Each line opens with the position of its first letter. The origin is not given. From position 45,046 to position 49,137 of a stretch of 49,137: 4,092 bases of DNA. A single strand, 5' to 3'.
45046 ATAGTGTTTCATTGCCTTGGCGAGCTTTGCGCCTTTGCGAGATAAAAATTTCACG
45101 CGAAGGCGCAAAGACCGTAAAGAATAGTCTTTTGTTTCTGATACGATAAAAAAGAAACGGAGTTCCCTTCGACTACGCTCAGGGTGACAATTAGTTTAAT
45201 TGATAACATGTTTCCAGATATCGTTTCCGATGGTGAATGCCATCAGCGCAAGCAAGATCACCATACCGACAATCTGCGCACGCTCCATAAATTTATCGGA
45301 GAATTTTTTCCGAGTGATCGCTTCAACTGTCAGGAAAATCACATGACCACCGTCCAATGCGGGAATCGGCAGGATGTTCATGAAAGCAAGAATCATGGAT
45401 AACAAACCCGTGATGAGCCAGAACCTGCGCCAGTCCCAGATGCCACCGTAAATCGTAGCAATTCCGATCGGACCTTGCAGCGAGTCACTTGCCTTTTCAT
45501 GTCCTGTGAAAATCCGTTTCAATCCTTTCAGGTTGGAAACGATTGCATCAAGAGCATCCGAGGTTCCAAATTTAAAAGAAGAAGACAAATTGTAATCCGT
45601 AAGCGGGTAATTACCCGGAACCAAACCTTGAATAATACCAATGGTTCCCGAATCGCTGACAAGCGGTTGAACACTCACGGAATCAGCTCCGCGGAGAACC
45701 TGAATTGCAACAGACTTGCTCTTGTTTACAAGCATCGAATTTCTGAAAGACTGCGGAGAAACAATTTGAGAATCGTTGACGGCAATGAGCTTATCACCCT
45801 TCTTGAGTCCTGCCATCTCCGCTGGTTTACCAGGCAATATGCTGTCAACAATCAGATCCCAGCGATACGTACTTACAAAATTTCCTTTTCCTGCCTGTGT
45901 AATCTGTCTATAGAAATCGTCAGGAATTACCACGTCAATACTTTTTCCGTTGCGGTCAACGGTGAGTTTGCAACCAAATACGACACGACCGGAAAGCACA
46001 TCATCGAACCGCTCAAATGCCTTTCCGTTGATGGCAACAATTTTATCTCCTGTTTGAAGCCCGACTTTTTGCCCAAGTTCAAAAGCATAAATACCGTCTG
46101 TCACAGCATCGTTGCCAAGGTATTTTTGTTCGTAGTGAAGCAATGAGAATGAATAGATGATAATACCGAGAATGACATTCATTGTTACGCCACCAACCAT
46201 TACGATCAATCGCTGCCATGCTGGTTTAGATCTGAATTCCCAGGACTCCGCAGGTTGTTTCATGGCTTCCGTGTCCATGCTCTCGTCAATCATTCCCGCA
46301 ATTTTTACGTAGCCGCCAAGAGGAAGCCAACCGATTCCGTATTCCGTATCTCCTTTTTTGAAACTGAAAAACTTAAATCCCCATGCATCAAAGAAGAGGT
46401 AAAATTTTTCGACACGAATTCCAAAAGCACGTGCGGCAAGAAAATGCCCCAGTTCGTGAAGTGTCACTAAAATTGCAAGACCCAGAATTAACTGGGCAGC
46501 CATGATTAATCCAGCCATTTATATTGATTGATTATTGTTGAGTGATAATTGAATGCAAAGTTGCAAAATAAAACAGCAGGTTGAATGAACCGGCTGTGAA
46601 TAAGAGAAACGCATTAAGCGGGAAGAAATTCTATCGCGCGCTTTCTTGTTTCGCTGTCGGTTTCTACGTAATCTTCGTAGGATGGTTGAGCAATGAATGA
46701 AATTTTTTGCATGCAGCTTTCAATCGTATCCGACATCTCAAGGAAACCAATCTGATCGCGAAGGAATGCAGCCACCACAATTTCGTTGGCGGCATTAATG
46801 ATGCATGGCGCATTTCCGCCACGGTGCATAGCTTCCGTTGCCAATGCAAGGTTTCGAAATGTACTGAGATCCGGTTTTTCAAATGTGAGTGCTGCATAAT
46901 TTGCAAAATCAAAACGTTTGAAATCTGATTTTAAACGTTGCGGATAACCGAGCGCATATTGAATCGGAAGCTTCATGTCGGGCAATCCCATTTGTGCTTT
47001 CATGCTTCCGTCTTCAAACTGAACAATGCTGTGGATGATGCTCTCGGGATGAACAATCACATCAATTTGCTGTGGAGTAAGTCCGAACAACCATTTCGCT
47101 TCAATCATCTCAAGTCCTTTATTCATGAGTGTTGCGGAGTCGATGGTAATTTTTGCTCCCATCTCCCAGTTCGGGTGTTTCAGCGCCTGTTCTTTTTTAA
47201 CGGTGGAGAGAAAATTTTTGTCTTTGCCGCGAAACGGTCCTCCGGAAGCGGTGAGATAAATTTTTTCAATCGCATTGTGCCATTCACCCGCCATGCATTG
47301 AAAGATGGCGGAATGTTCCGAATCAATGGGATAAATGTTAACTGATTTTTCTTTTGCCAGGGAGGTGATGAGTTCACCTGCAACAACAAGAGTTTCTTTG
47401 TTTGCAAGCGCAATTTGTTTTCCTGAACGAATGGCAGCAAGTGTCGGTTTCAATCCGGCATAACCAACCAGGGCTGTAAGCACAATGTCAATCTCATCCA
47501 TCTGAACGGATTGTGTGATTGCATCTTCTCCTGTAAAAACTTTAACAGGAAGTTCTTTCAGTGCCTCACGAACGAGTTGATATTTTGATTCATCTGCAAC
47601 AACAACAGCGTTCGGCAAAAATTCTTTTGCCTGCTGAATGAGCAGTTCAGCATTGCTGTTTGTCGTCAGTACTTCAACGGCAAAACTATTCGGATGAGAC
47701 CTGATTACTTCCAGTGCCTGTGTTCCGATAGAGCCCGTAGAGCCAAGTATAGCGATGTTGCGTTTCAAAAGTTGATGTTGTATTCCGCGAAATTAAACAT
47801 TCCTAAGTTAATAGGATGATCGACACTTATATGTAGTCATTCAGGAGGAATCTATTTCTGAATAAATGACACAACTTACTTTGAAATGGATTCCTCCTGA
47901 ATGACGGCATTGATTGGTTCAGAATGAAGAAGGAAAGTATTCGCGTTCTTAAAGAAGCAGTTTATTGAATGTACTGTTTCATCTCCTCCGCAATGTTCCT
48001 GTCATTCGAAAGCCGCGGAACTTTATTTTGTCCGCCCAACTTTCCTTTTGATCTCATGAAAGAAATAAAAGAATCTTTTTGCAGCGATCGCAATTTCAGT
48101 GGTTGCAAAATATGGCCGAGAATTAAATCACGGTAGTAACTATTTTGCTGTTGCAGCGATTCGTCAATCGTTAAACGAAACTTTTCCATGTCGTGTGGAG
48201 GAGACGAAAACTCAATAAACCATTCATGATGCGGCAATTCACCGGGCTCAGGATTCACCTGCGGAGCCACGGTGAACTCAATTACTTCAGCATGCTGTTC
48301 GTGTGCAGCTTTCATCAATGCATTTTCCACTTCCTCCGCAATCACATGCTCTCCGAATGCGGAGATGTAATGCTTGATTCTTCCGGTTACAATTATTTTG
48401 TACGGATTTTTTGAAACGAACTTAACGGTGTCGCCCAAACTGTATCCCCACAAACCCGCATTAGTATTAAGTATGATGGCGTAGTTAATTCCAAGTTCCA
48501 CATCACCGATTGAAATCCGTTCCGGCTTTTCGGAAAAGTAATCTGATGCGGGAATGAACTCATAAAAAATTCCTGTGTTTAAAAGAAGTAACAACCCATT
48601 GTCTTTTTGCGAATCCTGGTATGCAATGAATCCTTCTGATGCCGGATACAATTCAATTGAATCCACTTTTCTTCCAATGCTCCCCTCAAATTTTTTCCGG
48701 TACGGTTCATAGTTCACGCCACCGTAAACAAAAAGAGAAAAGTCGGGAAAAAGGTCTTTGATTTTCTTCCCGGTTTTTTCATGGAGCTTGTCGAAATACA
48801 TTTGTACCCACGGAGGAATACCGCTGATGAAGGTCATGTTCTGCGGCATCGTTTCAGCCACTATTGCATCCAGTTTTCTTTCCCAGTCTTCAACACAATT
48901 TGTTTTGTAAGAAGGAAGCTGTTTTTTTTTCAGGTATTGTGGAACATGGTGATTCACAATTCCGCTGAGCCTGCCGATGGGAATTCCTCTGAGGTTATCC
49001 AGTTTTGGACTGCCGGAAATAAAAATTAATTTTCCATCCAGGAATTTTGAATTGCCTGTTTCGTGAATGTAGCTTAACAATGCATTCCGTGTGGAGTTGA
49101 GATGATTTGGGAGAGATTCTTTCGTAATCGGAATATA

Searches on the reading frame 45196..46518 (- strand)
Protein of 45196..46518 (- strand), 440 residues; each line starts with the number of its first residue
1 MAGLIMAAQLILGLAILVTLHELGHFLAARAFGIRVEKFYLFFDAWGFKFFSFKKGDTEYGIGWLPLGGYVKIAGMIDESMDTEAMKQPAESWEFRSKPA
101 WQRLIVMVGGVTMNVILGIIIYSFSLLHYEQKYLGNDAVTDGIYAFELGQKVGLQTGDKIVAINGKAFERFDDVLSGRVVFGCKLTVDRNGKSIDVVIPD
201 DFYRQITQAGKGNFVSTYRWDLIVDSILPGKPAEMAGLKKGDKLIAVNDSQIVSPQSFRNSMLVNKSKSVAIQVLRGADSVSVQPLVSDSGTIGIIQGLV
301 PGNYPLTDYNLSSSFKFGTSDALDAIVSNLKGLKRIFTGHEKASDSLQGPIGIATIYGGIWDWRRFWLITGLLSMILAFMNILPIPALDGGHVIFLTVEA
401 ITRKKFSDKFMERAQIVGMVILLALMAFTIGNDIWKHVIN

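Call 61: search_protein_families(library=pfam, proteins=[window:45196-46518:-], max_evalue=0.00001)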
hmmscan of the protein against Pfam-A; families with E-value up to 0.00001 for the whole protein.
window:45196-46518:- (440 aa): 4 families
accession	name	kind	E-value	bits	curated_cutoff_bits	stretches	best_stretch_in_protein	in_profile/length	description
PF02163.28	Peptidase_M50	-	4e-57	193.5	27.2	1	10-425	2-221/221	Peptidase family M50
PF17820.7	PDZ_6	-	7.6e-13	48.4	27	1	223-276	1-54/54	PDZ domain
PF00595.29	PDZ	-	6.4e-11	42.9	23.2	1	222-272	27-78/81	PDZ domain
PF13180.12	PDZ_2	-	4.5e-10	40.1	27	1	221-283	13-76/80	PDZ domain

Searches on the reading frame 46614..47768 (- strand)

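Call 61: search_protein_families(library=pfam, proteins=[window:46614-47768:-], max_evalue=0.00001)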
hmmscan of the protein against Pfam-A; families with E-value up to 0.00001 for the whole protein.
window:46614-47768:- (384 aa): 3 families
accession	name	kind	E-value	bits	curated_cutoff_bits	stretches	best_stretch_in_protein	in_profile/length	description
PF02670.22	DXP_reductoisom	-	1.5e-46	158.8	21.7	1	5-131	1-129/129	1-deoxy-D-xylulose 5-phosphate reductoisomerase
PF13288.12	DXPR_C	-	6.8e-41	139.6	27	1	260-376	1-114/115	DXP reductoisomerase C-terminal domain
PF08436.17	DXP_redisom_C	-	1e-40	138.2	26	1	145-228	1-84/84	1-deoxy-D-xylulose 5-phosphate reductoisomerase C-terminal domain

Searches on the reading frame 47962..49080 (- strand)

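Call 61: search_protein_families(library=pfam, proteins=[window:47962-49080:-], max_evalue=0.00001)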
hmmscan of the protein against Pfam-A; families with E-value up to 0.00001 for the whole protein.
window:47962-49080:- (372 aa): 2 families
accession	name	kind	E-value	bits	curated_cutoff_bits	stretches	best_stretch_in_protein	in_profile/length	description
PF23572.1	GH3_C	-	4.3e-24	85.9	23.6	1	249-362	1-119/119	GH3 family C-terminal domain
PF23571.1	GH3_M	-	4e-14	52.9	23.6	1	165-228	2-69/75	GH3 family central domain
